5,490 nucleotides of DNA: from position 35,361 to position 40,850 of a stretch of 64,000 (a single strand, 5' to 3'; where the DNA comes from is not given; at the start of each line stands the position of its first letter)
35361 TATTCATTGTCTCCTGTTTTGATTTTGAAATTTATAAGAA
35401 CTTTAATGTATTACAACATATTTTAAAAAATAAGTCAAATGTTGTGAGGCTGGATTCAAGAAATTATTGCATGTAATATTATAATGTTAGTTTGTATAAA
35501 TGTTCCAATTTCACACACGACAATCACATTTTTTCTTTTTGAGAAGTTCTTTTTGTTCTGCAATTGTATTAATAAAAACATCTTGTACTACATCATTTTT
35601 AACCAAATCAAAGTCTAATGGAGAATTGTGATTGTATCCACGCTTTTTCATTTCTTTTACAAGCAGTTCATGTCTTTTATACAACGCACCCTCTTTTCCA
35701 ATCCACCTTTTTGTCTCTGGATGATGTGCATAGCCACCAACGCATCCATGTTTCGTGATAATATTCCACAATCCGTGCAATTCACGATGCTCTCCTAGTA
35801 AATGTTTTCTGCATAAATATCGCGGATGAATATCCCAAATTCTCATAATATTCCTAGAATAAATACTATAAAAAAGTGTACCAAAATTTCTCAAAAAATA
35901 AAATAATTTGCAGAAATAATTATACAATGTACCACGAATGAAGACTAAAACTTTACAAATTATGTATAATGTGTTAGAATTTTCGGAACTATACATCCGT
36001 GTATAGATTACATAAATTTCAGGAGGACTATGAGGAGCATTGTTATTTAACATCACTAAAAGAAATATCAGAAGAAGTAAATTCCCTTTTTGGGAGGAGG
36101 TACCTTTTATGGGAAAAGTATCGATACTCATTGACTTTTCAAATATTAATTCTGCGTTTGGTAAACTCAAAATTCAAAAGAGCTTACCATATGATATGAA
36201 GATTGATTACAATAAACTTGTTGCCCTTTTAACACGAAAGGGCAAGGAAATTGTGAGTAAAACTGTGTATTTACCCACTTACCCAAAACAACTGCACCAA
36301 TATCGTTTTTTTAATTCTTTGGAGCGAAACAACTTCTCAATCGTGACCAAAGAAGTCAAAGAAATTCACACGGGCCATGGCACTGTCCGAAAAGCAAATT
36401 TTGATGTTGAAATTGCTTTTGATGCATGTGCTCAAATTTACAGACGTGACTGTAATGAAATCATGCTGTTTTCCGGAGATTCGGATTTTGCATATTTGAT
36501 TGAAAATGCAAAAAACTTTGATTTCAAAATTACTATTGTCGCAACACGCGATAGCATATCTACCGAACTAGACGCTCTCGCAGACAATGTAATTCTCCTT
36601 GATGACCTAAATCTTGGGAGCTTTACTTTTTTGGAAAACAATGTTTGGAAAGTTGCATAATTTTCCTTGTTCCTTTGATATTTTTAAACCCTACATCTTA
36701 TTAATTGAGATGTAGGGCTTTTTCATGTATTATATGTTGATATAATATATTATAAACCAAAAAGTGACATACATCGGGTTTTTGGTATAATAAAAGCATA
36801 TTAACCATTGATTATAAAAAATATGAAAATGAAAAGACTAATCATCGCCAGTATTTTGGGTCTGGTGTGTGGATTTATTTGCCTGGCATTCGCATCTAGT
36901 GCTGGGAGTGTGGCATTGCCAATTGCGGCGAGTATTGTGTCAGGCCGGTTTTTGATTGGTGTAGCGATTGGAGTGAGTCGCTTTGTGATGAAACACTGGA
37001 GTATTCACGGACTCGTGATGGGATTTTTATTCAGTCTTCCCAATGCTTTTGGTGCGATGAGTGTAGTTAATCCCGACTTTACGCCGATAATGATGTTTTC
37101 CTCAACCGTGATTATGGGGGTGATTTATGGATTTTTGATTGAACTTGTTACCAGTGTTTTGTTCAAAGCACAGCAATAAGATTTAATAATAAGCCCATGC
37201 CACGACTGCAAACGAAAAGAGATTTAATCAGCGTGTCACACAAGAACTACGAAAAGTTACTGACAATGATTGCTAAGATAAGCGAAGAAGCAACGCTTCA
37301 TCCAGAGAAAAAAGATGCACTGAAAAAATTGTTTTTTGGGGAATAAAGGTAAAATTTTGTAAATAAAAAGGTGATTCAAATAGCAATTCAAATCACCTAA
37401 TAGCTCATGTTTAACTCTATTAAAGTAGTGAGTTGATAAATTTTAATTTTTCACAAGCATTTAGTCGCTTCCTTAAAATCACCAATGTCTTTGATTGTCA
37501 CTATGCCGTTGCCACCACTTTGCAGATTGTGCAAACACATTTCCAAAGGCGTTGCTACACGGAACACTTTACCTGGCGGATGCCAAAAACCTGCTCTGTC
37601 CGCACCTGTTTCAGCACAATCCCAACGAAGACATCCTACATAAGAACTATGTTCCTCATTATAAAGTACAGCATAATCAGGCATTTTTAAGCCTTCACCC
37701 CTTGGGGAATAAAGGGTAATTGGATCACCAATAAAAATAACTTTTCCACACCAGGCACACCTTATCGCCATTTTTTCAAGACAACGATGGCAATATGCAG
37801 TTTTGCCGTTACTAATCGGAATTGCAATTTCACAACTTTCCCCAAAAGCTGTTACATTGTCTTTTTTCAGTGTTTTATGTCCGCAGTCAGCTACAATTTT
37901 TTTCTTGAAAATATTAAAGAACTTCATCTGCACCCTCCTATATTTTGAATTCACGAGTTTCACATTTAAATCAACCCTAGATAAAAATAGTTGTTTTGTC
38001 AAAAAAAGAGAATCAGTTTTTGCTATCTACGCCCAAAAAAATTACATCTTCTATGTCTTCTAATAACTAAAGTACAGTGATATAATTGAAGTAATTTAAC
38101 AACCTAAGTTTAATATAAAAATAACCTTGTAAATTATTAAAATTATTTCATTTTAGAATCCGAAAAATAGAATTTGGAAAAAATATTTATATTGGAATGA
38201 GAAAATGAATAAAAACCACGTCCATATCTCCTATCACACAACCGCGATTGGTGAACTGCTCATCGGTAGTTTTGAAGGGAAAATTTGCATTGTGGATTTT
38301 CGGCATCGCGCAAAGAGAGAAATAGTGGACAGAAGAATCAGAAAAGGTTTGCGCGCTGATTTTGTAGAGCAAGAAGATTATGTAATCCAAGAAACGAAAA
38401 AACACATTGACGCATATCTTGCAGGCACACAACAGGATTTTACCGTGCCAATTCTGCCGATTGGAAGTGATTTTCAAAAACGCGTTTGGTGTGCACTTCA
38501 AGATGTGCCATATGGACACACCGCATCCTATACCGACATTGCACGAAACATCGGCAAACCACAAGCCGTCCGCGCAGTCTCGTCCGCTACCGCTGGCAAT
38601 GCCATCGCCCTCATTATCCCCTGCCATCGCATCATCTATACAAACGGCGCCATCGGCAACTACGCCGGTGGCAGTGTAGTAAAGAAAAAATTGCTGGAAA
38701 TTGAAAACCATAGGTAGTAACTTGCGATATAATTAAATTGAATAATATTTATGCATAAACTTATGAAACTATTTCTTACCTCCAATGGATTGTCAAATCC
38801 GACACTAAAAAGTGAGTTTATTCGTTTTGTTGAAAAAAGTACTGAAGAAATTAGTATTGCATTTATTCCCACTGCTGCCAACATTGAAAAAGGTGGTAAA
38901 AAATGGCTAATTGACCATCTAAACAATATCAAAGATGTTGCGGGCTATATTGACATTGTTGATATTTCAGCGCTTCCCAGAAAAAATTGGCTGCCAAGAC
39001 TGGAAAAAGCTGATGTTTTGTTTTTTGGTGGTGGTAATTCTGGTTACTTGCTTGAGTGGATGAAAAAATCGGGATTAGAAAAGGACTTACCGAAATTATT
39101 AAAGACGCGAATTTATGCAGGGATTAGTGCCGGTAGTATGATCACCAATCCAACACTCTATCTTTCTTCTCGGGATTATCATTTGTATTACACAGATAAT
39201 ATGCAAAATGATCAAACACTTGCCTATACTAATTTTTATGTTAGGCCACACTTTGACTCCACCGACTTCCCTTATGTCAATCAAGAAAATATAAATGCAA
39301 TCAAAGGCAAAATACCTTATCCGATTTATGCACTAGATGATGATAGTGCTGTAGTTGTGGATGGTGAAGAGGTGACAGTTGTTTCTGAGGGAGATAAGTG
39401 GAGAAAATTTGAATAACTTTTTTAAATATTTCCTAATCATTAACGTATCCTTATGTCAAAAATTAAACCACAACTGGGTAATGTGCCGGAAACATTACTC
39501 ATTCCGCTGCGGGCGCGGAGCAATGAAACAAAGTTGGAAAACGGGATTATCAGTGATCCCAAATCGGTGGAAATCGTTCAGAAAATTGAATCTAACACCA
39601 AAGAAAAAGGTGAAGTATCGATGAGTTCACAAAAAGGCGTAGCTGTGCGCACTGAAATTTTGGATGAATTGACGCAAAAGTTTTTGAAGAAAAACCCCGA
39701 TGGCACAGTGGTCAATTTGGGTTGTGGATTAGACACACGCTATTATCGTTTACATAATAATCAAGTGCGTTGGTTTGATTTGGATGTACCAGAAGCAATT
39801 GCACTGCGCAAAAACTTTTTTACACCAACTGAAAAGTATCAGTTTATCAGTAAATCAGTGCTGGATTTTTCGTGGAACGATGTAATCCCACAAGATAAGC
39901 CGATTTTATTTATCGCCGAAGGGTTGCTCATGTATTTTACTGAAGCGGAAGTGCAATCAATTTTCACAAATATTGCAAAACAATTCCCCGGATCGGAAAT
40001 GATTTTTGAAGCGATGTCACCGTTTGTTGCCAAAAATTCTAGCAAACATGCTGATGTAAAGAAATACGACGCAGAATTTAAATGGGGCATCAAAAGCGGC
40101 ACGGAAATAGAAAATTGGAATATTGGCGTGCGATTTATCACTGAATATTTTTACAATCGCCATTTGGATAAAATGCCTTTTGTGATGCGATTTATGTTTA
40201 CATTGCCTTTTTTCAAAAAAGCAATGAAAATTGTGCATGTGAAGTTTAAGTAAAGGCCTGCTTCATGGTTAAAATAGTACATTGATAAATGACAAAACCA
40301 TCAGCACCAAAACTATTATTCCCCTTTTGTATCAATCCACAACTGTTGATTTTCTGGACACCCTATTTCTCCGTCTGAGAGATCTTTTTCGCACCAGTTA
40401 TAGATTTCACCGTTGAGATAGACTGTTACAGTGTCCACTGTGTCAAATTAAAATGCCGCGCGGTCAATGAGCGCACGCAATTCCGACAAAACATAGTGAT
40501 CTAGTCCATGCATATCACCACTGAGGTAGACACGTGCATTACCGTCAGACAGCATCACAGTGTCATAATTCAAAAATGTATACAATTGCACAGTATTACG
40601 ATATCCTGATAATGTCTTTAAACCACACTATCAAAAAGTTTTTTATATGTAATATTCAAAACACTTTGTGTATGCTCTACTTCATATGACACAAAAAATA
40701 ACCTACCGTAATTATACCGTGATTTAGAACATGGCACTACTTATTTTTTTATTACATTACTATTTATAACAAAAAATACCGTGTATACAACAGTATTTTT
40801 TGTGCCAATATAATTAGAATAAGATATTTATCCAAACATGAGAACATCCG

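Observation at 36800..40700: Compositionally distinct GC-richer block carrying ogt, peptidase S51, a TcmP-like methyltransferase, Cys-rich/small membrane proteins and a gene remnant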

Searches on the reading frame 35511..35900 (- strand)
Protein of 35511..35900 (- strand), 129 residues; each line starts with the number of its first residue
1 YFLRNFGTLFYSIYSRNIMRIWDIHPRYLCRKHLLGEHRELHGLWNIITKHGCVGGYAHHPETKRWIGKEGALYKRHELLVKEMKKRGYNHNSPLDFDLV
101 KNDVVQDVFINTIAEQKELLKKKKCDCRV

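Call 7: search_protein_families(library=pfam, proteins=[window:35511-35900:-], max_evalue=0.01)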
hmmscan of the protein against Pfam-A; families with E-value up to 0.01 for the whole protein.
window:35511-35900:- (129 aa): 1 family
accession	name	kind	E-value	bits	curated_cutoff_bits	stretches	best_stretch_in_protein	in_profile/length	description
PF03013.19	Pyr_excise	-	2.1e-27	95.7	23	1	19-95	1-79/81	Pyrimidine dimer DNA glycosylase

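Call 53: search_protein_families(library=padloc, proteins=[window:35511-35846:-], max_evalue=0.001)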
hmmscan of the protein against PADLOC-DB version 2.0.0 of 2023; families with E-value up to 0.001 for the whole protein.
window:35511-35846:- (111 aa): 0 families

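Call 54: search_protein_families(library=phrogs, proteins=[window:35511-35846:-], max_evalue=0.001)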
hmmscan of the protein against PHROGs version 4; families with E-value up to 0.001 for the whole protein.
window:35511-35846:- (111 aa): 1 family
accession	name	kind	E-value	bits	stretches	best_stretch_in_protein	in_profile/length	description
phrog_1183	-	DNA, RNA and nucleotide metabolism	9.4e-11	42.7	1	1-92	2-105/139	endonuclease V N-glycosylase UV repair enzyme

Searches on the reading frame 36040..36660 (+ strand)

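Call 7: search_protein_families(library=pfam, proteins=[window:36040-36660:+], max_evalue=0.01)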
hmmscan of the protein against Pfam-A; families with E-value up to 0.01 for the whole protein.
window:36040-36660:+ (206 aa): 1 family
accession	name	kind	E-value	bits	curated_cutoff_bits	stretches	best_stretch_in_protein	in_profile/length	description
PF01936.24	NYN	-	4.2e-24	86.1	24.2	1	26-187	1-144/145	NYN domain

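Call 53: search_protein_families(library=padloc, proteins=[window:36106-36660:+], max_evalue=0.001)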
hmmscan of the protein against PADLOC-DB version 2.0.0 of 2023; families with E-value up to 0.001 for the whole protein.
window:36106-36660:+ (184 aa): 1 family
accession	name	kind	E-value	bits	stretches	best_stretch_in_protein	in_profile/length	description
PDLC01154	NYN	-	3.7e-14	50.8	1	7-169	150-299/310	"LabA-like protein, NYN family nuclease"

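Call 54: search_protein_families(library=phrogs, proteins=[window:36106-36660:+], max_evalue=0.001)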
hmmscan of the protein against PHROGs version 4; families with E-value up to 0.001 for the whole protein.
window:36106-36660:+ (184 aa): 0 families

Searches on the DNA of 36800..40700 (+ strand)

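Call 48: search_dna_similar(query=window:36800-40700:+, collection=plasmids, mode=distant, max_rows=10)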
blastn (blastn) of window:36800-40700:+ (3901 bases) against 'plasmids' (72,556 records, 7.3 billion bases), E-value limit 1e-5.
Records with a match: 2; places in all: 2; records where one place covers at least 80% of the query: 0.
Best place of each record, by identity: 60-80% 2.
By first word of the organism name: Clostridium 1; Staphylococcus 1.
By predicted mobility (MOB-suite, as given by PLSDB): non-mobilizable 2.
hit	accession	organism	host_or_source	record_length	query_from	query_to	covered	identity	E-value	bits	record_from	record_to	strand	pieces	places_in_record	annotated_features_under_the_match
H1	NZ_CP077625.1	Clostridium estertheticum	single colony,bovine feces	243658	2837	3222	10%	64.7%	3e-7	67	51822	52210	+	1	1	class I SAM-dependent methyltransferase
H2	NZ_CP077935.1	Staphylococcus aureus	Homo sapiens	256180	2909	3068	4%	68.8%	1e-6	64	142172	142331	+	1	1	class I SAM-dependent methyltransferase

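Call 49: search_dna_similar(query=window:36800-40700:+, collection=phages, mode=distant, max_rows=10)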
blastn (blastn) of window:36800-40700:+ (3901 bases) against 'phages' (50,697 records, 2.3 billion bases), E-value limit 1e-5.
No match.
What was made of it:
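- Tried and rejected: Phage and plasmid BLAST of the block found only two weak methyltransferase hits on plasmids and nothing in phages (calls 48, 49).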

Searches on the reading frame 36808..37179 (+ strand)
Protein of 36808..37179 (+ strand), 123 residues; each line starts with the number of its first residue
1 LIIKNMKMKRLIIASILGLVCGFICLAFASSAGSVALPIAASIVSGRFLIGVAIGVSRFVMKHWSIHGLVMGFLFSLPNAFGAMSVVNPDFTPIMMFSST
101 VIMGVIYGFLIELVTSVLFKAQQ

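Call 7: search_protein_families(library=pfam, proteins=[window:36808-37179:+], max_evalue=0.01)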
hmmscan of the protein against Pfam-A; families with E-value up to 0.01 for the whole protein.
window:36808-37179:+ (123 aa): 0 families

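Call 33: search_protein_families(library=ncbifam, proteins=[window:36808-37179:+], max_evalue=0.01)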
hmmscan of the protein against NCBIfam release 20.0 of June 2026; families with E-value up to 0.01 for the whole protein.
window:36808-37179:+ (123 aa): 0 families

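Call 53: search_protein_families(library=padloc, proteins=[window:36808-37179:+], max_evalue=0.001)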
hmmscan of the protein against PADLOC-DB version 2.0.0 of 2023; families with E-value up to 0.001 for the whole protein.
window:36808-37179:+ (123 aa): 0 families

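Call 54: search_protein_families(library=phrogs, proteins=[window:36808-37179:+], max_evalue=0.001)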
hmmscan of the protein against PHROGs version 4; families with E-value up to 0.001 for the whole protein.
window:36808-37179:+ (123 aa): 0 families
